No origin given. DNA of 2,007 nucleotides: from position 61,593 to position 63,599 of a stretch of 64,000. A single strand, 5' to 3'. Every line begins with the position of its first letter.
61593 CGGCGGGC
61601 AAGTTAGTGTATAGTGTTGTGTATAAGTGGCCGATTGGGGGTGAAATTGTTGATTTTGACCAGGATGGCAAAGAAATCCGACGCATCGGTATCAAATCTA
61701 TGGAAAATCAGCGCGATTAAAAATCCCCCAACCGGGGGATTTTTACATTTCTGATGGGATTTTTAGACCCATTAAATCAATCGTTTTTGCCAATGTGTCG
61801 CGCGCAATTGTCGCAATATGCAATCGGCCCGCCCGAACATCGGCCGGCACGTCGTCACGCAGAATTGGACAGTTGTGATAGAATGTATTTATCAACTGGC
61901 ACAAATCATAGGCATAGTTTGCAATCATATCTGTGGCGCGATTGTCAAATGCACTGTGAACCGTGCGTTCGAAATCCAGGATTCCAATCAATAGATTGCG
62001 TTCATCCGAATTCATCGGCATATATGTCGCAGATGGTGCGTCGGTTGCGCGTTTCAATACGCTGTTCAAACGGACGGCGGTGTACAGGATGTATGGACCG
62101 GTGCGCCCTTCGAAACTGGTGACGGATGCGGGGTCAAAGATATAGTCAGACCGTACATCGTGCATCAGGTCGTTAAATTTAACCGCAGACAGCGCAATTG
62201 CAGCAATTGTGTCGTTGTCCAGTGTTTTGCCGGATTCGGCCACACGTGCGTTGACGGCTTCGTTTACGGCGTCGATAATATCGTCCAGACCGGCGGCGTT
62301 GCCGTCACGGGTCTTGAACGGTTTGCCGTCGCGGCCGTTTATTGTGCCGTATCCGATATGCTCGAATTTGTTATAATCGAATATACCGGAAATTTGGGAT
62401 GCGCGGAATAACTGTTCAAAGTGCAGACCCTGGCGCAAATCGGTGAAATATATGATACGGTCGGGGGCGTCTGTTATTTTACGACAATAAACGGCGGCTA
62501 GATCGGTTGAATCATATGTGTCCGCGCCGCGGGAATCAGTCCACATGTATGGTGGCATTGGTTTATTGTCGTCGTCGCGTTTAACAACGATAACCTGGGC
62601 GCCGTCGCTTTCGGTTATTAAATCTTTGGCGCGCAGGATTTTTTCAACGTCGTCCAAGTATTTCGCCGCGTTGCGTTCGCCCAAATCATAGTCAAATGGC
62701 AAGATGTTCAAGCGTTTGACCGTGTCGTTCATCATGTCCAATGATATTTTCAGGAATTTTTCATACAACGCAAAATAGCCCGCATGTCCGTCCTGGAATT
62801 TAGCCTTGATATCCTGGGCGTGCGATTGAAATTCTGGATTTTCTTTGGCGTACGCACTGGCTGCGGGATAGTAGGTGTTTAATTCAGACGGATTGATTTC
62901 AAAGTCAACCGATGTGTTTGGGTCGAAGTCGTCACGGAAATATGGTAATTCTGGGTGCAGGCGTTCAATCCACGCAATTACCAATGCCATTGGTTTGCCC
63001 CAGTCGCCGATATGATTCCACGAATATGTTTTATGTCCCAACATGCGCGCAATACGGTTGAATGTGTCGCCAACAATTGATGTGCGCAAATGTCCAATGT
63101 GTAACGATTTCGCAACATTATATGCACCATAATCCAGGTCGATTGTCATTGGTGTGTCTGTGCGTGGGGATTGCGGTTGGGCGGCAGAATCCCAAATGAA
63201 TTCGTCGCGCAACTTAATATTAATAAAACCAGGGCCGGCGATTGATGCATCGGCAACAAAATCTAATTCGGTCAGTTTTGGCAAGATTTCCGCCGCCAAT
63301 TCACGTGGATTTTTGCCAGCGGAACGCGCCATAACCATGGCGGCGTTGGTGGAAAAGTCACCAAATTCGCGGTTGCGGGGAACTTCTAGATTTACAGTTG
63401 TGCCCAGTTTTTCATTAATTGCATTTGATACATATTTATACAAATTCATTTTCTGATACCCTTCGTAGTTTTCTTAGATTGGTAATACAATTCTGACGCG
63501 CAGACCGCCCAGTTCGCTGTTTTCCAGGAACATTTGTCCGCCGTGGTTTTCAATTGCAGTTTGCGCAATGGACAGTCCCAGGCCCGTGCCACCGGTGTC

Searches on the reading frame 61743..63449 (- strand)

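Call 68: search_protein_families(library=pfam, proteins=[window:61743-63449:-], max_evalue=0.001)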
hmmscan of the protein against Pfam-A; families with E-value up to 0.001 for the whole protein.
window:61743-63449:- (568 aa): 3 families
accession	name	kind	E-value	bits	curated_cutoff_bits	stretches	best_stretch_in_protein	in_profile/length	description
PF00750.26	tRNA-synt_1d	-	1.6e-58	198.8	23.3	1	99-439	18-348/349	tRNA synthetases class I (R), catalytic domain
PF05746.21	DALR_1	-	9.4e-22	77.7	22.3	1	454-568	1-117/117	DALR anticodon binding domain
PF03485.21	Arg_tRNA_synt_N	-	1.3e-20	74.2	21.5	1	5-80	5-85/85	Arginyl tRNA synthetase N terminal domain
